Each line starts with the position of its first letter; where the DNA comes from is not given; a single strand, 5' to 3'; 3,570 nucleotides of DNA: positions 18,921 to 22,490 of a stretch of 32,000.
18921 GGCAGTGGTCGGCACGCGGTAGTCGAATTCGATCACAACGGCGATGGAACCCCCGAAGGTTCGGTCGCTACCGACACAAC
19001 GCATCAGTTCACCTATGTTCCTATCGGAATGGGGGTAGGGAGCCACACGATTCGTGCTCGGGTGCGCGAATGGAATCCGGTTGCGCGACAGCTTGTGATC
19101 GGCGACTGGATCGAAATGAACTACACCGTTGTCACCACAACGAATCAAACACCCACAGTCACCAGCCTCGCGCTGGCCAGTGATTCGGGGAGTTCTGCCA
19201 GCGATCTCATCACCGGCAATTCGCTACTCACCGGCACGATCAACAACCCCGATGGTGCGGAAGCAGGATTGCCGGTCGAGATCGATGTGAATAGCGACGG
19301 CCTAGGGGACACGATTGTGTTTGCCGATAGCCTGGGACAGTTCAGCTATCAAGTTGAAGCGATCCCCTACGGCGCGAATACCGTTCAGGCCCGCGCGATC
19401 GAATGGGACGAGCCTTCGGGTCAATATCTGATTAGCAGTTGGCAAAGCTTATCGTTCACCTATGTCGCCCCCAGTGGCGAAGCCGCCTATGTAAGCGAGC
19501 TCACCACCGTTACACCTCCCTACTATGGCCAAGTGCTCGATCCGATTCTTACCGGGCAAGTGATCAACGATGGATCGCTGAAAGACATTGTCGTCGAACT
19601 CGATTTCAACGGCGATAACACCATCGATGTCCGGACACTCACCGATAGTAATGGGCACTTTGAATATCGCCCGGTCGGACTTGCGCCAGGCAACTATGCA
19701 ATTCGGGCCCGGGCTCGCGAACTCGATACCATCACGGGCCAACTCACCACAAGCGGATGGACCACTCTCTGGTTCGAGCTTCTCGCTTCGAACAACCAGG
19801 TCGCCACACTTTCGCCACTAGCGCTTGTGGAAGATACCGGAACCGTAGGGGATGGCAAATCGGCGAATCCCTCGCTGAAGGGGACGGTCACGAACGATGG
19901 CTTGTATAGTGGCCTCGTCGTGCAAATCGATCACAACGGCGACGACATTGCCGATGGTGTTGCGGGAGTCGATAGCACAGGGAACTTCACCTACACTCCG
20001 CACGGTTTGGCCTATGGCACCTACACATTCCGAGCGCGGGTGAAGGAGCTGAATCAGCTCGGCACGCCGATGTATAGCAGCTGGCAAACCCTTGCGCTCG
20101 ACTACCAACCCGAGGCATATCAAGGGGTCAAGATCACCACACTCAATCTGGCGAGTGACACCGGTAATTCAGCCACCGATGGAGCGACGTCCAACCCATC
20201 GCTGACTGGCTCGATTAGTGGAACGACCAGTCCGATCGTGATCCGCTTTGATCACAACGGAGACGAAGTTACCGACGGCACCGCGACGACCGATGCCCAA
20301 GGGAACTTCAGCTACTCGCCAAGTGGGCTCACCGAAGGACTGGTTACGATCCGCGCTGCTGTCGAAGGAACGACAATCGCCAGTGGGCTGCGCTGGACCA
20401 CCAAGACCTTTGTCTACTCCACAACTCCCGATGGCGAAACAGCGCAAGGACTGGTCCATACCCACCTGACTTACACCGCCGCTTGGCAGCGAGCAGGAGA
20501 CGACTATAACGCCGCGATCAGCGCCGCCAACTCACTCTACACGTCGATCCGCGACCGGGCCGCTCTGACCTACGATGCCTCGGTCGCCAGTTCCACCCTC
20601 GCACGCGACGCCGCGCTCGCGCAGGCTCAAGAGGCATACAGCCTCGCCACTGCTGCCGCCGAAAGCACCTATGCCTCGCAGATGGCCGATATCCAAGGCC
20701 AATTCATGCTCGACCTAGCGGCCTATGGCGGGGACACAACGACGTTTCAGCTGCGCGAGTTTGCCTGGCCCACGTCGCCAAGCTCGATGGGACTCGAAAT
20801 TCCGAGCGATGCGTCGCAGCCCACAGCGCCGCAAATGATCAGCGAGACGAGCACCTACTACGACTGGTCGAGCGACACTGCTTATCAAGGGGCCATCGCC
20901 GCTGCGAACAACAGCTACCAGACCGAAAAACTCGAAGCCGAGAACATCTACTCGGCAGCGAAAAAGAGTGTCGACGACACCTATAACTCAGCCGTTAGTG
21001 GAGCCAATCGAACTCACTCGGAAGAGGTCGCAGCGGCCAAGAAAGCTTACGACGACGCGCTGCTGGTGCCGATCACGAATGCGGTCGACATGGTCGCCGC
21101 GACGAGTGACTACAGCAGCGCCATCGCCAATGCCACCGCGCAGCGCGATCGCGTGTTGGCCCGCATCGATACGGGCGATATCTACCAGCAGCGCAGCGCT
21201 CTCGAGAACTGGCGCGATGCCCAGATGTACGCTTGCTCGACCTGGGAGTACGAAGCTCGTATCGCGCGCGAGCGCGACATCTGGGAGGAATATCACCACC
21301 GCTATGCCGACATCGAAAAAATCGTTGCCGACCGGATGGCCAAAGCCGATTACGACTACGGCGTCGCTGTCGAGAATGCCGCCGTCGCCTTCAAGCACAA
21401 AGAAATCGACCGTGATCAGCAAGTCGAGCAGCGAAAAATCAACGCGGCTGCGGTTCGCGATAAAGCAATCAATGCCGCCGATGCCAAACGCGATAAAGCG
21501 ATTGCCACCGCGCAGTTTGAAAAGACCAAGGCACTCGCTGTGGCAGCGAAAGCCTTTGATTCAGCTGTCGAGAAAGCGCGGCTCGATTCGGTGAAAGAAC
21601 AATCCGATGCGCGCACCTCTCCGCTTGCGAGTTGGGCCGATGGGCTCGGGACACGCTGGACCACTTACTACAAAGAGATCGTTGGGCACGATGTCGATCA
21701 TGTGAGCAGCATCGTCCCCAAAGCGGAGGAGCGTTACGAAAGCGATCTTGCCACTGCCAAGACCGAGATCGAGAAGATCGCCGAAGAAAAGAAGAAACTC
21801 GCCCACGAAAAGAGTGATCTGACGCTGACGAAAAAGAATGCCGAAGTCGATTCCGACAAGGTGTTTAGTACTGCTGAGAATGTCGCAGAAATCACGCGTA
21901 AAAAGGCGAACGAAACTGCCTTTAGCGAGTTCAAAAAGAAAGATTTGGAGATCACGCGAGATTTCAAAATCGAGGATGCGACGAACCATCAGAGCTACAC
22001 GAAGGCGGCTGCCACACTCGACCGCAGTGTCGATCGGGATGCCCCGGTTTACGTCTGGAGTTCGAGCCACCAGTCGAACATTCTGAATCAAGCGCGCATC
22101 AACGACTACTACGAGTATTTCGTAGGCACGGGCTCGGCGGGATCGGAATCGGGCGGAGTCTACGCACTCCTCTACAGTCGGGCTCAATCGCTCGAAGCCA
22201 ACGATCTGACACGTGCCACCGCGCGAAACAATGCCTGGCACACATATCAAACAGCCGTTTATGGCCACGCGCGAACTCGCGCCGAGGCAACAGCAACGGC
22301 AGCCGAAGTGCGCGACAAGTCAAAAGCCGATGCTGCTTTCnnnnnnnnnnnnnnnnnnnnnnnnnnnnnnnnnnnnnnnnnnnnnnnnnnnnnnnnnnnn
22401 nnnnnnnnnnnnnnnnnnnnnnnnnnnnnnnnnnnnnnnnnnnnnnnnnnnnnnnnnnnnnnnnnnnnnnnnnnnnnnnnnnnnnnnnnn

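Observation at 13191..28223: Giant polymorphic-toxin architecture with no recognisable secretion-system marker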

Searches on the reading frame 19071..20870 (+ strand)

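Call 4: search_protein_families(library=pfam, proteins=[window:19071-20870:+], max_evalue=0.1)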
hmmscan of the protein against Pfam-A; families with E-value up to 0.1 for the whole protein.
window:19071-20870:+ (600 aa): 7 families
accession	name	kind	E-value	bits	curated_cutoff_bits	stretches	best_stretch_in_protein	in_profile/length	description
PF19077.6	Big_13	-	6.3e-18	65.6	27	3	356-432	7-84/102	Bacterial Ig-like domain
PF13620.12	CarboxypepD_reg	-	2.9e-07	31.2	32.3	1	160-223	2-64/82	Carboxypeptidase regulatory-like domain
PF02369.22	Big_1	-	0.00027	21.4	34.9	1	389-437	38-86/93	Bacterial Ig-like domain (group 1)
PF22902.2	NOMO1-like_9th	-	0.00028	21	27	0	378-418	5-45/75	BOS complex subunit NOMO1-like, beta sandwich domain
PF07495.19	Y_Y_Y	-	0.00029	21.1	26.6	0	303-328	27-50/65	Y_Y_Y domain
PF17802.7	SpaA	-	0.0066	17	23.1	0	168-212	13-57/91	Prealbumin-like fold domain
PF20598.4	DUF6795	-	0.0078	16.9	27.4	0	162-198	3-42/103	Domain of unknown function (DUF6795)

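Call 5: search_protein_families(library=ncbifam, proteins=[window:19071-20870:+], max_evalue=0.1)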
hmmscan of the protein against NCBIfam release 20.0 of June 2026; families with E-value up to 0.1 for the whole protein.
window:19071-20870:+ (600 aa): 2 families
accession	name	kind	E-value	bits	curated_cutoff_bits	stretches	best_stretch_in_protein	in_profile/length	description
NF006047.0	PRK08193.1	subfamily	0.045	13.3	257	1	443-499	77-131/231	L-ribulose-5-phosphate 4-epimerase AraD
NF005123.0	PRK06557.1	subfamily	0.083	12.5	251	0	443-485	84-123/223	L-ribulose-5-phosphate 4-epimerase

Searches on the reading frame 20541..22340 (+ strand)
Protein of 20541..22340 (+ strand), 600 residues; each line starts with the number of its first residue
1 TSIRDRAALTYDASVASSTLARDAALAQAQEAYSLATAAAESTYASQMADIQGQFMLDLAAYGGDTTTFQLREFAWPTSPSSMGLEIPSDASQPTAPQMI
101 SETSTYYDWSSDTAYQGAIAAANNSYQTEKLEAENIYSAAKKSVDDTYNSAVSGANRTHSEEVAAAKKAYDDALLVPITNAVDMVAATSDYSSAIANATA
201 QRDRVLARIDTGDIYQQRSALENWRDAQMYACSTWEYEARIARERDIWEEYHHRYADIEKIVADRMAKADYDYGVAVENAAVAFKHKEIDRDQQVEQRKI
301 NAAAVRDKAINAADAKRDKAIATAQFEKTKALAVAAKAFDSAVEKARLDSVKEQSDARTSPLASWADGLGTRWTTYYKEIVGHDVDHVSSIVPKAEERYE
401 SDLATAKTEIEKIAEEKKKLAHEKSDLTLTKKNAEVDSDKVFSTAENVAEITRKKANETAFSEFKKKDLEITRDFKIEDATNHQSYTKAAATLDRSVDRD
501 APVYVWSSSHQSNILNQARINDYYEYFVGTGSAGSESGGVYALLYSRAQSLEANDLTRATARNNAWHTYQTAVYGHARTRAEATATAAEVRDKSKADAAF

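Call 4: search_protein_families(library=pfam, proteins=[window:20541-22340:+], max_evalue=0.1)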
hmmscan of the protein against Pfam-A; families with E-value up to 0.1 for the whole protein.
window:20541-22340:+ (600 aa): 0 families

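Call 5: search_protein_families(library=ncbifam, proteins=[window:20541-22340:+], max_evalue=0.1)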
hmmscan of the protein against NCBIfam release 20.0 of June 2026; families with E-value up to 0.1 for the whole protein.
window:20541-22340:+ (600 aa): 0 families
